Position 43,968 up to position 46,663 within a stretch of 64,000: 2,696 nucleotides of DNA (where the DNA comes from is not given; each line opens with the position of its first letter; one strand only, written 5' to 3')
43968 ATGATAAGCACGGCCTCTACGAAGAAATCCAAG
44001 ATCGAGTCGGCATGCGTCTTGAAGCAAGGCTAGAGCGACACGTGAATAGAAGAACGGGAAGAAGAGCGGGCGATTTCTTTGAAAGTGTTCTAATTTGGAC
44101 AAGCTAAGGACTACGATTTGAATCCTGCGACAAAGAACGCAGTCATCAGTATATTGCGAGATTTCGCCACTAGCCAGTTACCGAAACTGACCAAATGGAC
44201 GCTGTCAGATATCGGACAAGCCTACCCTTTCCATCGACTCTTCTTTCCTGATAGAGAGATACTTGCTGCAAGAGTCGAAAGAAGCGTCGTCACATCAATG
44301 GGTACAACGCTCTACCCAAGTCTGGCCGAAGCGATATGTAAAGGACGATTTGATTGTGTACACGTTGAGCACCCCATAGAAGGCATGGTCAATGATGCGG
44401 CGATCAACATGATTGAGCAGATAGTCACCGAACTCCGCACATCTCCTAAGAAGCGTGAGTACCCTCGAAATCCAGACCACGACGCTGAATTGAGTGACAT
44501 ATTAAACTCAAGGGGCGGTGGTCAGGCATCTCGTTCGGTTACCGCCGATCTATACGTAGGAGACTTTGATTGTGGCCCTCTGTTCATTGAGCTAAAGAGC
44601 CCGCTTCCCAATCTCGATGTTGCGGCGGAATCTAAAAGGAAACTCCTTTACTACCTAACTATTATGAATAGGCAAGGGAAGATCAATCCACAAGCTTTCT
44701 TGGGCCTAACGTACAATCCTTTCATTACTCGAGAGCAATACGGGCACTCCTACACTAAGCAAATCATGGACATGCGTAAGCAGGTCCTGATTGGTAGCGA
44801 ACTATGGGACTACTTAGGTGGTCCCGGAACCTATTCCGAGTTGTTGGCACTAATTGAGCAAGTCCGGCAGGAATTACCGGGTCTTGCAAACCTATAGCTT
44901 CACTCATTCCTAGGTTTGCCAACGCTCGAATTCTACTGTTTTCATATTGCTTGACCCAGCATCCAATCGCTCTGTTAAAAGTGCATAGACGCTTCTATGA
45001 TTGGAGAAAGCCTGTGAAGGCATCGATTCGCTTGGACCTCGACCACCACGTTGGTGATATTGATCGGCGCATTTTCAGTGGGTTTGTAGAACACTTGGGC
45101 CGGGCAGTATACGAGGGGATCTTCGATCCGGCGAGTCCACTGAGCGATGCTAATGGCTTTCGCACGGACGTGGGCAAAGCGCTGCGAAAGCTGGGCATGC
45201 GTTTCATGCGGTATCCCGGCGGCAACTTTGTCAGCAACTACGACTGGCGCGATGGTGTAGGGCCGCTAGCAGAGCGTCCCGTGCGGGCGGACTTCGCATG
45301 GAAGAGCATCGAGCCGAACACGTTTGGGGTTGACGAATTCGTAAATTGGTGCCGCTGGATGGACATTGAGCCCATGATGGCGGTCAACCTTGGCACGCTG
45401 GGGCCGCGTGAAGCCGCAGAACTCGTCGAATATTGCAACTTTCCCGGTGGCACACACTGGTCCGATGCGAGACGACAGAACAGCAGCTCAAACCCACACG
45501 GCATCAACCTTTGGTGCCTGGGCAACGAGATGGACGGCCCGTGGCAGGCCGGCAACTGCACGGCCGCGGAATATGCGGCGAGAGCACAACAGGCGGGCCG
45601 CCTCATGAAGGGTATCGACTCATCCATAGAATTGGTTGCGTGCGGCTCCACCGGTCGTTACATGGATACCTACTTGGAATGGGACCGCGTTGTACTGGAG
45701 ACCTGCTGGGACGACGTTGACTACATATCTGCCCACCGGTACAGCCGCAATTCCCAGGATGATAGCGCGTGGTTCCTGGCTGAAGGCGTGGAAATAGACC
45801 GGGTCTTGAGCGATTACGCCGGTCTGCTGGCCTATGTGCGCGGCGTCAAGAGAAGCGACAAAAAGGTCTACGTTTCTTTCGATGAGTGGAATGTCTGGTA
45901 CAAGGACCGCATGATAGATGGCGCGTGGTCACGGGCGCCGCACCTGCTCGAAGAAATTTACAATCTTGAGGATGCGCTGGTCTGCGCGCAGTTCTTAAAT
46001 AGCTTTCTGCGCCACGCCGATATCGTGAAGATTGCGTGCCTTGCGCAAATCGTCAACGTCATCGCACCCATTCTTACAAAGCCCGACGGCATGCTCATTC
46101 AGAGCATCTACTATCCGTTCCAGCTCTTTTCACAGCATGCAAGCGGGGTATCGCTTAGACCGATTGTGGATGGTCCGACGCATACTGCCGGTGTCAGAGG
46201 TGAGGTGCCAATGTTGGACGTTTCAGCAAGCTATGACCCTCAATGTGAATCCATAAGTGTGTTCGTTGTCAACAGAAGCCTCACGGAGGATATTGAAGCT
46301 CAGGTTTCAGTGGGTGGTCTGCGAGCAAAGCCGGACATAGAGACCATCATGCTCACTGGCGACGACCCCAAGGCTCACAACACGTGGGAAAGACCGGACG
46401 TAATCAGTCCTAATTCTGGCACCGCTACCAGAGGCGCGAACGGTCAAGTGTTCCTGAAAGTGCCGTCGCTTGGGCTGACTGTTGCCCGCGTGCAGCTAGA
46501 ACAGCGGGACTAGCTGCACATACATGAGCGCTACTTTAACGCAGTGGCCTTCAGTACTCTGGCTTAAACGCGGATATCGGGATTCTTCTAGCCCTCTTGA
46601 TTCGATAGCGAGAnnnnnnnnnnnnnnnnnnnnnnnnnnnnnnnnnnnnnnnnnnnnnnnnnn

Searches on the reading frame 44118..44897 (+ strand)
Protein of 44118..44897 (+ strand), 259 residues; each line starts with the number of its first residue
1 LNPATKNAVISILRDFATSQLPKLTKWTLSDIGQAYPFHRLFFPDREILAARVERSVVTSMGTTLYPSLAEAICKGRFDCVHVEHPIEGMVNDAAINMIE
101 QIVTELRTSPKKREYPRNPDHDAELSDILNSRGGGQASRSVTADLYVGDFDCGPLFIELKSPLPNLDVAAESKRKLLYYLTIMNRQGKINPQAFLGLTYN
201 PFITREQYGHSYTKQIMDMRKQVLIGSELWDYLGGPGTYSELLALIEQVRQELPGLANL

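Call 69: search_protein_families(library=pfam, proteins=[window:44118-44897:+], max_evalue=0.00001)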
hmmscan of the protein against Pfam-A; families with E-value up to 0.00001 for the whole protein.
window:44118-44897:+ (259 aa): 1 family
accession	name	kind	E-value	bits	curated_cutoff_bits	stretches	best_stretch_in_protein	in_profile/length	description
PF09520.16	RE_TdeIII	-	1.1e-44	153.3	27.2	1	11-249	10-241/242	Type II restriction endonuclease, TdeIII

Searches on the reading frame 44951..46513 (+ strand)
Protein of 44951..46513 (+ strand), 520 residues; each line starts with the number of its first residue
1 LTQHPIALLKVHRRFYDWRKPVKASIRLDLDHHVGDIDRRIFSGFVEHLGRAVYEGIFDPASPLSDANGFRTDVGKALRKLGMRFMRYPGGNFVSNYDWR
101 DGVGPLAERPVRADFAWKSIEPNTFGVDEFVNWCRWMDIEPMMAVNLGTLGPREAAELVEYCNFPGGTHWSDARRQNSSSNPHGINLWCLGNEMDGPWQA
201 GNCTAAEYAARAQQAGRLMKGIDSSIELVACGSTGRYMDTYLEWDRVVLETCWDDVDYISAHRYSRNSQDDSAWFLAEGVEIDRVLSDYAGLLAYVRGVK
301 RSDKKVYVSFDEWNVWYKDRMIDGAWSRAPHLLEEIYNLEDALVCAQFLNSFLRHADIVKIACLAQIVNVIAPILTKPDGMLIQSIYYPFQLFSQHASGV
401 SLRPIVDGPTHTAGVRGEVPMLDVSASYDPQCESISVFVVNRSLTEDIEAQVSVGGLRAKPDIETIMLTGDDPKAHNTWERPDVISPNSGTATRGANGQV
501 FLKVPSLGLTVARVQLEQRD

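Call 69: search_protein_families(library=pfam, proteins=[window:44951-46513:+], max_evalue=0.00001)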
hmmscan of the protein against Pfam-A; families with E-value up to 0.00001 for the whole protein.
window:44951-46513:+ (520 aa): 1 family
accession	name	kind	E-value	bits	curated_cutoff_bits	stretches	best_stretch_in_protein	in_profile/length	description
PF06964.18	Alpha-L-AF_C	-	1.7e-43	149.1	27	1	311-505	1-162/165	Alpha-L-arabinofuranosidase C-terminal domain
